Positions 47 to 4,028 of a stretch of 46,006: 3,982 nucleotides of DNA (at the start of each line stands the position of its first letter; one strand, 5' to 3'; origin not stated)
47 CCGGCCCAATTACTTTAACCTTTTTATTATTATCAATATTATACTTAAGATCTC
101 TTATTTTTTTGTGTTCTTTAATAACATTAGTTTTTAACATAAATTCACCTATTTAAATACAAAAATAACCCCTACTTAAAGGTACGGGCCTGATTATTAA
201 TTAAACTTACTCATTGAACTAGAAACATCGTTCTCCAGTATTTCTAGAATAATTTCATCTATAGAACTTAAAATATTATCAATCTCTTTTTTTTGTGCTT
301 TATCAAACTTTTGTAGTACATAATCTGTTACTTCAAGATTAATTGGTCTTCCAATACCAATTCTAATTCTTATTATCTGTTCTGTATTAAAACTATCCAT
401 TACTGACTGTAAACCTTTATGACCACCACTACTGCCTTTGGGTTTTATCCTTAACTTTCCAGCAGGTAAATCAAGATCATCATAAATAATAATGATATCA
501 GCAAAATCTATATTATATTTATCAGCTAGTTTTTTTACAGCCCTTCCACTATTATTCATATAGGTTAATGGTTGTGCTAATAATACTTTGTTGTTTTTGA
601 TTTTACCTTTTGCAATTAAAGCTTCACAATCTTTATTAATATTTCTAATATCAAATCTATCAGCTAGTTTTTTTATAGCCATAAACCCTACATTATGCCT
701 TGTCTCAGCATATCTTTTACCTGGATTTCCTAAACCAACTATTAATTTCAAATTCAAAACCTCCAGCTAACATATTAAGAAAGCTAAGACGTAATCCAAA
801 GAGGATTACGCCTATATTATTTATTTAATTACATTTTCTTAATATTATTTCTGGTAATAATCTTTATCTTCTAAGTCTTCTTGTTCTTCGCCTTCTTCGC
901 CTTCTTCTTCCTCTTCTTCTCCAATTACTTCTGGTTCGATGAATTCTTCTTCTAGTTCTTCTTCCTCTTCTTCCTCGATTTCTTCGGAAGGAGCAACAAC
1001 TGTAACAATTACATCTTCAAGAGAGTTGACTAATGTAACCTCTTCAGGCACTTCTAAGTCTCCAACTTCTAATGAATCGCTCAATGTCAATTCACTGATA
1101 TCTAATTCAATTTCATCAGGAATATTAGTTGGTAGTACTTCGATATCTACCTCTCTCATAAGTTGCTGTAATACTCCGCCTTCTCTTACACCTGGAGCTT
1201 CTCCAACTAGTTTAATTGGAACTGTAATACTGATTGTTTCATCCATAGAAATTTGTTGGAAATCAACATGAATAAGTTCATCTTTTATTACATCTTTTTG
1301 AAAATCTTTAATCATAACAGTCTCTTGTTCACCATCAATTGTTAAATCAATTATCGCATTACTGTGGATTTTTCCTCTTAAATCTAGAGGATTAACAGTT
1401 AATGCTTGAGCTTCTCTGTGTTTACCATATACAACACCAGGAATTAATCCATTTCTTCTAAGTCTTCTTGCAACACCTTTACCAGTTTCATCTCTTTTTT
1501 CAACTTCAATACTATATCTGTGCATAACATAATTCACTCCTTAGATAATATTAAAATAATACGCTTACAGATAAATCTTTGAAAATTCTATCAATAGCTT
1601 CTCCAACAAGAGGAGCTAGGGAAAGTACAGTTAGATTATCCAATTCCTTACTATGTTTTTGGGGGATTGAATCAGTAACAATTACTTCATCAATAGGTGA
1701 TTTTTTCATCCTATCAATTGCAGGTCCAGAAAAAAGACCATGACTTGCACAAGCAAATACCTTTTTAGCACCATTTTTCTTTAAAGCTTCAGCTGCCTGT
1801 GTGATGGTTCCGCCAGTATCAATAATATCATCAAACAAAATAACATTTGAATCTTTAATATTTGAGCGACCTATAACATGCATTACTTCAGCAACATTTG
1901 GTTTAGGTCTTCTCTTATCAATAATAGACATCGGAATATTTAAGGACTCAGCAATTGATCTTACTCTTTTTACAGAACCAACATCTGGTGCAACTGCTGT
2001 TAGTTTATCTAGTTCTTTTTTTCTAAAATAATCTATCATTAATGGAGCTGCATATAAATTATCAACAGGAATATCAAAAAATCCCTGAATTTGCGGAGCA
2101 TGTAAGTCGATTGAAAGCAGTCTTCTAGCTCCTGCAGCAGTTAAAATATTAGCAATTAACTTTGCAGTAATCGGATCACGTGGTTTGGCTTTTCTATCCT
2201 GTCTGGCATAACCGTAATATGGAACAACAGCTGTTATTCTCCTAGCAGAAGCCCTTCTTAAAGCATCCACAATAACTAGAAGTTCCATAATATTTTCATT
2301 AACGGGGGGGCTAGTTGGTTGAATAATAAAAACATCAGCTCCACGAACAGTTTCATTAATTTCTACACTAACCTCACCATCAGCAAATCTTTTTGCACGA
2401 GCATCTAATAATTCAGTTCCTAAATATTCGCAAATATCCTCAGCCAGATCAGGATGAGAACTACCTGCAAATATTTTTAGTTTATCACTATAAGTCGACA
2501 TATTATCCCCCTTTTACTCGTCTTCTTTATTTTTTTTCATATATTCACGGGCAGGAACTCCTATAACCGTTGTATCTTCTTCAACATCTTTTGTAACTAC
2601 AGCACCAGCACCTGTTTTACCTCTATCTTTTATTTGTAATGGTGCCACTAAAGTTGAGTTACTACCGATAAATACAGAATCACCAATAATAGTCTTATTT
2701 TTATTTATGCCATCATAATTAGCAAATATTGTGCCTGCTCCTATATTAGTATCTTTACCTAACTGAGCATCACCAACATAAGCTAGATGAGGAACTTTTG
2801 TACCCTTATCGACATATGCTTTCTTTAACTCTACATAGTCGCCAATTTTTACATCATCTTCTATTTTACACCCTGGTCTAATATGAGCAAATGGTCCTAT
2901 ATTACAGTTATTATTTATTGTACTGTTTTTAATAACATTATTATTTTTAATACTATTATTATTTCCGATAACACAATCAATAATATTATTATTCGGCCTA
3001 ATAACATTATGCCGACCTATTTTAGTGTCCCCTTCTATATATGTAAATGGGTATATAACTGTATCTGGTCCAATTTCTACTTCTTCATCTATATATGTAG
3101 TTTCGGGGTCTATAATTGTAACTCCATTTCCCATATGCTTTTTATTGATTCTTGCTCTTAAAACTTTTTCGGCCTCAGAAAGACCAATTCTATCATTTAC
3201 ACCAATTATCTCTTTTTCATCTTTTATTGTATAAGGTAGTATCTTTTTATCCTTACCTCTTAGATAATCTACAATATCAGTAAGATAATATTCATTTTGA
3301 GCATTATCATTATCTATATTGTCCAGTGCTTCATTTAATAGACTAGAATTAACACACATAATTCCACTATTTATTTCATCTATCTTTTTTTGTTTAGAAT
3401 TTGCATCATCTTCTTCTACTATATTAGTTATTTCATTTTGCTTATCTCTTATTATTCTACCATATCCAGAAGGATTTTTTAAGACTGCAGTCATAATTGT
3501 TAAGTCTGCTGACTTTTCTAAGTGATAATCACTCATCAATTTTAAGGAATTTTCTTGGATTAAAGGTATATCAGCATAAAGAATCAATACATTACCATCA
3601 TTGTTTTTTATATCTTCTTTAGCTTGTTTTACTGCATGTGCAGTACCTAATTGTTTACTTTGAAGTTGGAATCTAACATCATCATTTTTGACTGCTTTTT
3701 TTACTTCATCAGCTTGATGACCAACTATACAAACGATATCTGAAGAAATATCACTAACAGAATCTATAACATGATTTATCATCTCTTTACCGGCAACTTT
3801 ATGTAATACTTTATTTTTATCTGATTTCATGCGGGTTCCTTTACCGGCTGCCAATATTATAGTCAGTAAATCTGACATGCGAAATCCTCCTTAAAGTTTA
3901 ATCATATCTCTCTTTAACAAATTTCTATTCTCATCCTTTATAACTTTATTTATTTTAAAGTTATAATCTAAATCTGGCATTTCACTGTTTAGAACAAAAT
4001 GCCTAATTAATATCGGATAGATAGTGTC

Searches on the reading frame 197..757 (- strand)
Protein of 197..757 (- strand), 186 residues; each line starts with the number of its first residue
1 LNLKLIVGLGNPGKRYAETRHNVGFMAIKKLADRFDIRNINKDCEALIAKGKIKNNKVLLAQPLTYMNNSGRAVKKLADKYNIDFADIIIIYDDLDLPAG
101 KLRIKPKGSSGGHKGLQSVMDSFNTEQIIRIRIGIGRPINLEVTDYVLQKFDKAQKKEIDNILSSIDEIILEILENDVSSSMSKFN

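Call 82: search_protein_families(library=ncbifam, proteins=[window:197-757:-], max_evalue=1e-20)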
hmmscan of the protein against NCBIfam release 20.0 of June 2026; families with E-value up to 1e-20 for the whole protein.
window:197-757:- (186 aa): 1 family
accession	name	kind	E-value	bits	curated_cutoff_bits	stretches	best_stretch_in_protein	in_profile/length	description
TIGR00447.2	pth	equivalog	3.1e-59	199.6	100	1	4-170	1-169/172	aminoacyl-tRNA hydrolase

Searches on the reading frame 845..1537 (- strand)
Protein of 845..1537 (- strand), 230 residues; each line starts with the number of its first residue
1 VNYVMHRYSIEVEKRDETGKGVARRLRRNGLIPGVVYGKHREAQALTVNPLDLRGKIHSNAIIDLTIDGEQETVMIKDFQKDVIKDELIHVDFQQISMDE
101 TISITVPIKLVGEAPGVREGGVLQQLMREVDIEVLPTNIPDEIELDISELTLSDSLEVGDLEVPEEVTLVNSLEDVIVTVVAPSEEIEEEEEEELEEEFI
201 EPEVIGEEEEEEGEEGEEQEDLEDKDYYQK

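Call 82: search_protein_families(library=ncbifam, proteins=[window:845-1537:-], max_evalue=1e-20)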
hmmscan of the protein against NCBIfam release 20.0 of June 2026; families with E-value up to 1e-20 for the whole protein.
window:845-1537:- (230 aa): 16 families
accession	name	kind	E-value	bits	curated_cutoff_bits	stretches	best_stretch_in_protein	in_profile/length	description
NF004133.0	PRK05618.2-4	equivalog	5.2e-58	196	197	1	9-212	4-208/210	50S ribosomal protein L25/general stress protein Ctc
NF004139.0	PRK05618.4-2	equivalog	8.3e-55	185.4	195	1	9-196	4-200/202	50S ribosomal protein L25/general stress protein Ctc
NF004137.0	PRK05618.3-3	equivalog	4.4e-54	183.7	270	1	7-191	3-190/241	50S ribosomal protein L25/general stress protein Ctc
NF004128.0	PRK05618.1-2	equivalog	4e-53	180.2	174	1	7-197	4-201/210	50S ribosomal protein L25/general stress protein Ctc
TIGR00731.1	bL25_bact_ctc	equivalog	8.9e-49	165.6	73.1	1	11-181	2-175/176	50S ribosomal protein L25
NF004130.0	PRK05618.1-5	equivalog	1.8e-46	158.3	199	1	7-207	3-200/212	50S ribosomal protein L25/general stress protein Ctc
NF004136.0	PRK05618.3-2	equivalog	5.2e-45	153.4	212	1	5-197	1-197/202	50S ribosomal protein L25/general stress protein Ctc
NF004131.0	PRK05618.2-1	equivalog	2.7e-42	144.6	189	1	5-198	3-196/207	50S ribosomal protein L25/general stress protein Ctc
NF004141.0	PRK05618.4-4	equivalog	3.1e-42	144.3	309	1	6-196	2-195/201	50S ribosomal protein L25/general stress protein Ctc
NF004134.0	PRK05618.2-5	equivalog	1.9e-41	141.9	316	1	20-215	15-215/217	50S ribosomal protein L25/general stress protein Ctc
NF004129.0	PRK05618.1-4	equivalog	3.4e-41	140.8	164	1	11-181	3-175/178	50S ribosomal protein L25/general stress protein Ctc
NF004135.0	PRK05618.3-1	equivalog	7.1e-41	139.9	222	1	9-185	6-189/190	50S ribosomal protein L25/general stress protein Ctc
NF004132.0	PRK05618.2-2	equivalog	3.1e-39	134.7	225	1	5-193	1-190/193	50S ribosomal protein L25/general stress protein Ctc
NF004140.0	PRK05618.4-3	equivalog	2.3e-38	131.6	270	1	5-194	1-194/197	50S ribosomal protein L25/general stress protein Ctc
NF004138.0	PRK05618.4-1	equivalog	1.5e-31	109.7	360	1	9-193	8-200/203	50S ribosomal protein L25/general stress protein Ctc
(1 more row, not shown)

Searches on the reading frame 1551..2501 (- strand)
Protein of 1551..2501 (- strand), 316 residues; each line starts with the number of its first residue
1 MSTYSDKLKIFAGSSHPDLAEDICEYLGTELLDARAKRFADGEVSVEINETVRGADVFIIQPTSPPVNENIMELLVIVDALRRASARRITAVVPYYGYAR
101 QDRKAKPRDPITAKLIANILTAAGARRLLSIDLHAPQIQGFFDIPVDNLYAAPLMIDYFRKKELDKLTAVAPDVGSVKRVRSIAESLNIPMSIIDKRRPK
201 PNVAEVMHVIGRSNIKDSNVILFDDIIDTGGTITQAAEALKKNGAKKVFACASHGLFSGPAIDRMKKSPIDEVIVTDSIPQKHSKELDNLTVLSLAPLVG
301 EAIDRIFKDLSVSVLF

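Call 82: search_protein_families(library=ncbifam, proteins=[window:1551-2501:-], max_evalue=1e-20)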
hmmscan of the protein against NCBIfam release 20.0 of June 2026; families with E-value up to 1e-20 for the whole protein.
window:1551-2501:- (316 aa): 11 families
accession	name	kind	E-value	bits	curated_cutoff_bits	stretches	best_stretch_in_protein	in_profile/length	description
NF002320.0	PRK01259.1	subfamily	4.6e-140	466.5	297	1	5-316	4-314/316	ribose-phosphate diphosphokinase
NF002758.0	PRK02812.1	equivalog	9.4e-125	416.1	518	1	5-316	19-329/330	ribose-phosphate pyrophosphokinase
TIGR01251.1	ribP_PPkin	subfamily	2.6e-120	401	113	1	9-316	2-308/309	ribose-phosphate diphosphokinase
NF002618.0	PRK02269.1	equivalog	2.4e-116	388.8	460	1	6-316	4-316/321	ribose-phosphate diphosphokinase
NF002844.0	PRK03092.1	equivalog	1.6e-113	379.2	438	1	5-316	9-322/326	ribose-phosphate diphosphokinase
NF003428.0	PRK04923.1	equivalog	3.2e-105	351.8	536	1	6-316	5-317/319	ribose-phosphate diphosphokinase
NF002686.0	PRK02458.1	equivalog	1.5e-101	340.1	506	1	5-316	7-316/323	ribose-phosphate diphosphokinase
NF001815.0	PRK00553.1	equivalog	1.4e-96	323.5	484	1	9-315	11-320/332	ribose-phosphate pyrophosphokinase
NF002095.0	PRK00934.1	equivalog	4e-72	242.8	296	1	9-285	2-273/287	ribose-phosphate diphosphokinase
NF005537.0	PRK07199.1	subfamily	2.2e-47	161.6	322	1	15-283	10-277/301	ribose-phosphate diphosphokinase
NF005299.0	PRK06827.1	subfamily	2.3e-45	155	327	1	32-315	56-367/383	phosphoribosylpyrophosphate synthetase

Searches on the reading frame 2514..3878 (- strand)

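Call 82: search_protein_families(library=ncbifam, proteins=[window:2514-3878:-], max_evalue=1e-20)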
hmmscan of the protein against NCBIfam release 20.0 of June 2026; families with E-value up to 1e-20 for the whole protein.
window:2514-3878:- (454 aa): 15 families
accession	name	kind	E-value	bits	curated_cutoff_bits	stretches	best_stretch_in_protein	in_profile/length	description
NF010934.1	PRK14354.1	equivalog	1.9e-177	590.3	450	1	6-440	2-435/447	bifunctional UDP-N-acetylglucosamine diphosphorylase/glucosamine-1-phosphate N-acetyltransferase GlmU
TIGR01173.1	glmU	equivalog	1.8e-167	557.7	366.85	1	6-449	3-445/452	bifunctional UDP-N-acetylglucosamine diphosphorylase/glucosamine-1-phosphate N-acetyltransferase GlmU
NF010935.0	PRK14355.1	equivalog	7.5e-159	529.2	718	1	2-440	2-442/459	bifunctional UDP-N-acetylglucosamine diphosphorylase/glucosamine-1-phosphate N-acetyltransferase GlmU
NF010932.0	PRK14352.1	equivalog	5.1e-152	507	611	1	5-440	8-446/488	bifunctional UDP-N-acetylglucosamine diphosphorylase/glucosamine-1-phosphate N-acetyltransferase GlmU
NF010937.0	PRK14357.1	equivalog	3.9e-150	500.6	658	1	6-441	3-429/448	bifunctional UDP-N-acetylglucosamine diphosphorylase/glucosamine-1-phosphate N-acetyltransferase GlmU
NF010940.0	PRK14360.1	equivalog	6.6e-142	473.2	602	1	6-450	4-444/452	bifunctional UDP-N-acetylglucosamine diphosphorylase/glucosamine-1-phosphate N-acetyltransferase GlmU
NF010933.0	PRK14353.1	equivalog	2.5e-138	461.5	505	1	3-442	5-427/453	bifunctional UDP-N-acetylglucosamine diphosphorylase/glucosamine-1-phosphate N-acetyltransferase GlmU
NF006986.0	PRK09451.1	equivalog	2.4e-128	428.8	725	1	4-440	6-439/456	bifunctional UDP-N-acetylglucosamine diphosphorylase/glucosamine-1-phosphate N-acetyltransferase GlmU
NF010936.0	PRK14356.1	equivalog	2.1e-126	422.5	666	1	6-446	8-449/456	bifunctional UDP-N-acetylglucosamine diphosphorylase/glucosamine-1-phosphate N-acetyltransferase GlmU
NF010938.0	PRK14358.1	equivalog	2.7e-119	398.9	500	1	6-439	10-443/481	bifunctional N-acetylglucosamine-1-phosphate uridyltransferase/glucosamine-1-phosphate acetyltransferase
NF010939.0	PRK14359.1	equivalog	4.8e-113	378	592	1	6-443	5-415/430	bifunctional UDP-N-acetylglucosamine diphosphorylase/glucosamine-1-phosphate N-acetyltransferase GlmU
TIGR03992.1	Arch_glmU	subfamily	1.2e-59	202.2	292.1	2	6-321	3-304/393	bifunctional sugar-1-phosphate nucleotidylyltransferase/acetyltransferase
NF041173.1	Sug_nt_acttase_Thmprot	equivalog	1.8e-44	152.3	600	1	6-322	3-305/405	bifunctional sugar-1-phosphate nucleotidylyltransferase/acetyltransferase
TIGR03570.1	NeuD_NnaD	subfamily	5.3e-27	94.7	160.8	0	208-346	47-181/202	NeuD/PglB/VioB family sugar acetyltransferase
TIGR01208.1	rmlA_long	equivalog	6.6e-23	81.1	320.25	1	6-323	2-304/353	glucose-1-phosphate thymidylyltransferase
